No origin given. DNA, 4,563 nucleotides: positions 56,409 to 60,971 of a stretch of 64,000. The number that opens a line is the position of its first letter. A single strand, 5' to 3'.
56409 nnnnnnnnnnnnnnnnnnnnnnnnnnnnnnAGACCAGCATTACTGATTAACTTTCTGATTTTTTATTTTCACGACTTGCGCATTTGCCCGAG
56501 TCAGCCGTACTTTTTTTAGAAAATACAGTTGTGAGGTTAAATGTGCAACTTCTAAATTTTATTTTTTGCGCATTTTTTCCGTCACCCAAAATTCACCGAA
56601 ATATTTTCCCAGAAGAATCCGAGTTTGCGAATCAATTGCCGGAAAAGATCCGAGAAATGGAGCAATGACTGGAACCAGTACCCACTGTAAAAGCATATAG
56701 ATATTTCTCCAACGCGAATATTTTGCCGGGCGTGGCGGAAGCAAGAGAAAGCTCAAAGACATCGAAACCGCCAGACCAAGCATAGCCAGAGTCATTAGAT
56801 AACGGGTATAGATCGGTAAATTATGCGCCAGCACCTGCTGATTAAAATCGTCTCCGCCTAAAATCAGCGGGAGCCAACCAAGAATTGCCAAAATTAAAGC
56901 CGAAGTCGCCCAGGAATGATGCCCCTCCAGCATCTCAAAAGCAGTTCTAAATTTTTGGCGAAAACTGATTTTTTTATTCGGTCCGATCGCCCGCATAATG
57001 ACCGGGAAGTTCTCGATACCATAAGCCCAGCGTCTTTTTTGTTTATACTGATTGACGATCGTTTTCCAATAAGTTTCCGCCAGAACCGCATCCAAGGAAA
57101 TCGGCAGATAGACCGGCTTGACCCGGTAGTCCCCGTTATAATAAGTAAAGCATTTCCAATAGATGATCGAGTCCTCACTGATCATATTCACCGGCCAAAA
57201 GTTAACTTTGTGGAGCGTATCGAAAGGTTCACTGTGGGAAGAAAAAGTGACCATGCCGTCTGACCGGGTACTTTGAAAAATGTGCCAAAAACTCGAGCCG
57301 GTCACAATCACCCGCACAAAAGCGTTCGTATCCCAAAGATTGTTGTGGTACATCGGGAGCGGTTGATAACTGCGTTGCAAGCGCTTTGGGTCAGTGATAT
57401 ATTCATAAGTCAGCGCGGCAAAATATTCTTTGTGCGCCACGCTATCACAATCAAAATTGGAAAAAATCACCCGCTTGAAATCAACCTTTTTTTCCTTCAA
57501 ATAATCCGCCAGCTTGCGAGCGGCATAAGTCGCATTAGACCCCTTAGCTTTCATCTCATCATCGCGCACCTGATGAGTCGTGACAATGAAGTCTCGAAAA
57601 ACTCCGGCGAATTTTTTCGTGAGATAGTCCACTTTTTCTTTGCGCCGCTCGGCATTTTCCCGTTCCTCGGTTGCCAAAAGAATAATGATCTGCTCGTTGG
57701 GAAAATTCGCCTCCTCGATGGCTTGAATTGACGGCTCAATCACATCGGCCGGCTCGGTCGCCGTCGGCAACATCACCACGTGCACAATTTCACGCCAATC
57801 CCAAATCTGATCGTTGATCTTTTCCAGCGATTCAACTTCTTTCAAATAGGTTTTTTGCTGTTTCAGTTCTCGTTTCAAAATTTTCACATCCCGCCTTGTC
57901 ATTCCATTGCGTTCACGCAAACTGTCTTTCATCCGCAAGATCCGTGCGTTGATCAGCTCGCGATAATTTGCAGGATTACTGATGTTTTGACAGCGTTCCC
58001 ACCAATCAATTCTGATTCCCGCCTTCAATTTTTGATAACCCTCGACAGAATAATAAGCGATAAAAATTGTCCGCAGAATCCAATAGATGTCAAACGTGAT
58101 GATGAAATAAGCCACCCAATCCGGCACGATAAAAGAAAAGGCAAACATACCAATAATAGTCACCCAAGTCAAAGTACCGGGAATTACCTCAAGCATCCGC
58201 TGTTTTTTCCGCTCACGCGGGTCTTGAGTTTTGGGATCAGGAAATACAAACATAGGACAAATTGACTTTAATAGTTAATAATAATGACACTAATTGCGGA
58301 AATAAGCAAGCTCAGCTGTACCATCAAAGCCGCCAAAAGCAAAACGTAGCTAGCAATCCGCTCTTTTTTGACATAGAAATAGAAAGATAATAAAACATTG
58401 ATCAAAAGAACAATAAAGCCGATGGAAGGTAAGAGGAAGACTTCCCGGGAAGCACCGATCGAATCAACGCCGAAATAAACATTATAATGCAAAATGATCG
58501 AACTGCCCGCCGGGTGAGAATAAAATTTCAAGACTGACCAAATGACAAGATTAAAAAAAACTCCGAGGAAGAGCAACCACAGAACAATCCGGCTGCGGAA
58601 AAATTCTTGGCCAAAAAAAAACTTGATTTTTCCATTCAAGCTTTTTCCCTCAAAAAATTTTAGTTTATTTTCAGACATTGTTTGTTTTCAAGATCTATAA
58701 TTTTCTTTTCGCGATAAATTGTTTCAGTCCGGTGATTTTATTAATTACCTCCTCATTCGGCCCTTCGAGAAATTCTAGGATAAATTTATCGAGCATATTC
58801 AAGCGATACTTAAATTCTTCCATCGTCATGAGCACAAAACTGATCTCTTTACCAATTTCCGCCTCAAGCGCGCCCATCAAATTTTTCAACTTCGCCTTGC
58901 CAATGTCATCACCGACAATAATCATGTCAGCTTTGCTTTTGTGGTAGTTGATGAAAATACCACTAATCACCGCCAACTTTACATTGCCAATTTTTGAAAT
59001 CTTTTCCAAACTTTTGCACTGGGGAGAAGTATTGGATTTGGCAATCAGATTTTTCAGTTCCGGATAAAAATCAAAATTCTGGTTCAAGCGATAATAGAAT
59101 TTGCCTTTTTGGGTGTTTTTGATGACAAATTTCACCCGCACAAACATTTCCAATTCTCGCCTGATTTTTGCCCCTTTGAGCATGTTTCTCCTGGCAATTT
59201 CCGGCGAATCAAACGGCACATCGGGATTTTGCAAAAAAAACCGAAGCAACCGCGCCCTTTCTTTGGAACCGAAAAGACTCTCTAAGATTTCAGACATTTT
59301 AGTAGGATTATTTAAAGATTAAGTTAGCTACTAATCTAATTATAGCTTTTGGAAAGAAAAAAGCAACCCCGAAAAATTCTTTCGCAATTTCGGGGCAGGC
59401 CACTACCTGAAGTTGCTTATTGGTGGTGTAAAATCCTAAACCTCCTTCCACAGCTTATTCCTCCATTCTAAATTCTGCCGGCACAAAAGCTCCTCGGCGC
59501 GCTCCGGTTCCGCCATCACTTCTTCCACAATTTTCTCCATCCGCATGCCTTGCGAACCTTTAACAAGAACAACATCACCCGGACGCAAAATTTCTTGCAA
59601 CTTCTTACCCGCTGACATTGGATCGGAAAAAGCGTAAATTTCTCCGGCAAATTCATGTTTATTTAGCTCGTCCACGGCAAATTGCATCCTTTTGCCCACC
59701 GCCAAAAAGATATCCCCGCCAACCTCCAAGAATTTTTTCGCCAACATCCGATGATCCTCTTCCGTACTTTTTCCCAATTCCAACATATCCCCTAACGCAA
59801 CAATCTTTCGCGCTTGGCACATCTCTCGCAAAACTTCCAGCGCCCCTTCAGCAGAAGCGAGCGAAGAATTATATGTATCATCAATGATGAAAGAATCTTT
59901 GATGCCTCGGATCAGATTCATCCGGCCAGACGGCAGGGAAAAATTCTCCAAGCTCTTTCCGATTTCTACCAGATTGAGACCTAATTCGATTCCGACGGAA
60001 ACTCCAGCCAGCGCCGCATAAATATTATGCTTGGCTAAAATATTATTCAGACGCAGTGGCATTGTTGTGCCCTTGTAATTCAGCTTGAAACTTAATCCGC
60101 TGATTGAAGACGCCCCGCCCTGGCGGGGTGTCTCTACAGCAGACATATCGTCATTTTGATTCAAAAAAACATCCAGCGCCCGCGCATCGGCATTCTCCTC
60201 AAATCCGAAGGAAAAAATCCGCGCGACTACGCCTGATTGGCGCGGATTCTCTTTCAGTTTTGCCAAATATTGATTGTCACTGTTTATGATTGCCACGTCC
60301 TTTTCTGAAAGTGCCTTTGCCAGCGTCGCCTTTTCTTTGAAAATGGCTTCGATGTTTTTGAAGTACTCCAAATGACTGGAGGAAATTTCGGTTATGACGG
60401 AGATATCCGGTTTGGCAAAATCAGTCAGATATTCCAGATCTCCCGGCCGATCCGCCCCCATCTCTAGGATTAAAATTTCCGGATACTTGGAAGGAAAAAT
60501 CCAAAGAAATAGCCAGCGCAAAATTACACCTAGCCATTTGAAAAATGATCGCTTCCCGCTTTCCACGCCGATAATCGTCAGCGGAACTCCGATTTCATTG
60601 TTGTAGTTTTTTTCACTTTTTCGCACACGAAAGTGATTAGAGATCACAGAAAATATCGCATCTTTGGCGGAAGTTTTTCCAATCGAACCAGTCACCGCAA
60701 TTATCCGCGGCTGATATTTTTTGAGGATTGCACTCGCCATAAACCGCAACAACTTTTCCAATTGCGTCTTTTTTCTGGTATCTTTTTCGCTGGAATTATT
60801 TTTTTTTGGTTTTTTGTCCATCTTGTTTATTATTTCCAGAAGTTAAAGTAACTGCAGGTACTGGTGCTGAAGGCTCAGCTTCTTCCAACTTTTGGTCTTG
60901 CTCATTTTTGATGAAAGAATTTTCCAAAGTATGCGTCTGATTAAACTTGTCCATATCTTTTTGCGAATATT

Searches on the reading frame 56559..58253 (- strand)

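Call 11: search_protein_families(library=pfam, proteins=[window:56559-58253:-], max_evalue=0.001)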
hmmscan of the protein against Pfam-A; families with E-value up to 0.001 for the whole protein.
window:56559-58253:- (564 aa): 1 family
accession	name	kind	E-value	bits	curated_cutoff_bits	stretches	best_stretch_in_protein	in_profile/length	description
PF13632.12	Glyco_trans_2_3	-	6.7e-06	26.5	27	1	268-506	6-176/198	Glycosyl transferase family group 2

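Call 39: search_protein_families(library=ncbifam, proteins=[window:56559-58253:-], max_evalue=1)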
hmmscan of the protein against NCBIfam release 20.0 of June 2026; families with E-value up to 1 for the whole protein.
window:56559-58253:- (564 aa): 2 families
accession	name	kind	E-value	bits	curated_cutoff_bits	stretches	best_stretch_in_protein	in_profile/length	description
TIGR03937.1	PgaC_IcaA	equivalog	7.3e-07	28.5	422.3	1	346-498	211-351/407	poly-beta-1,6-N-acetyl-D-glucosamine synthase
TIGR04240.1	flavi_E_stem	equivalog_domain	0.33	11.5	26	0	432-463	39-70/97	flavivirus envelope glycoprotein E, stem/anchor domain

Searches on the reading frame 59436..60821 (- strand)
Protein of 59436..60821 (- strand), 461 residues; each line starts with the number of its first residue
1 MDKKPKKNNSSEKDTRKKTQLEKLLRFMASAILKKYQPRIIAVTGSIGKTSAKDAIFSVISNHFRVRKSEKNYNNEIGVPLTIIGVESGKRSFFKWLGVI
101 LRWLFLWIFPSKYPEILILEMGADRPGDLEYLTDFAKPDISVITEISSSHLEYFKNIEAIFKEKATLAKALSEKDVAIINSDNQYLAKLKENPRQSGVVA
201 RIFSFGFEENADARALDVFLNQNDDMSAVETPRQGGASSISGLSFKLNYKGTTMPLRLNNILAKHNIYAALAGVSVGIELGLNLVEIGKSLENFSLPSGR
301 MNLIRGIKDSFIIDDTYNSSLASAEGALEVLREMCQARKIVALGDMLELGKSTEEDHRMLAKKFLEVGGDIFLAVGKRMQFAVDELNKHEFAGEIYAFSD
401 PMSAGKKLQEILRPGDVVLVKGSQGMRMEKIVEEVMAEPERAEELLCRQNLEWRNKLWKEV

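Call 38: search_protein_families(library=pfam, proteins=[window:59436-60821:-], max_evalue=1)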
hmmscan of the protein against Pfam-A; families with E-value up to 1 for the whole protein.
window:59436-60821:- (461 aa): 4 families
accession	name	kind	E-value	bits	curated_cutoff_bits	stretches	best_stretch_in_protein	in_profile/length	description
PF08245.18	Mur_ligase_M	-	1.5e-29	103.8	24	2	113-274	56-197/200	Mur ligase middle domain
PF02875.26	Mur_ligase_C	-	9.8e-18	65.6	28.4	1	299-423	1-126/127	Mur ligase, glutamate ligase domain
PF15722.10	FAM153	-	0.015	16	27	0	100-185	18-92/114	FAM153 family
PF08032.17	SpoU_sub_bind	-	0.17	12.7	22.8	1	165-203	33-71/76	RNA 2'-O ribose methyltransferase substrate binding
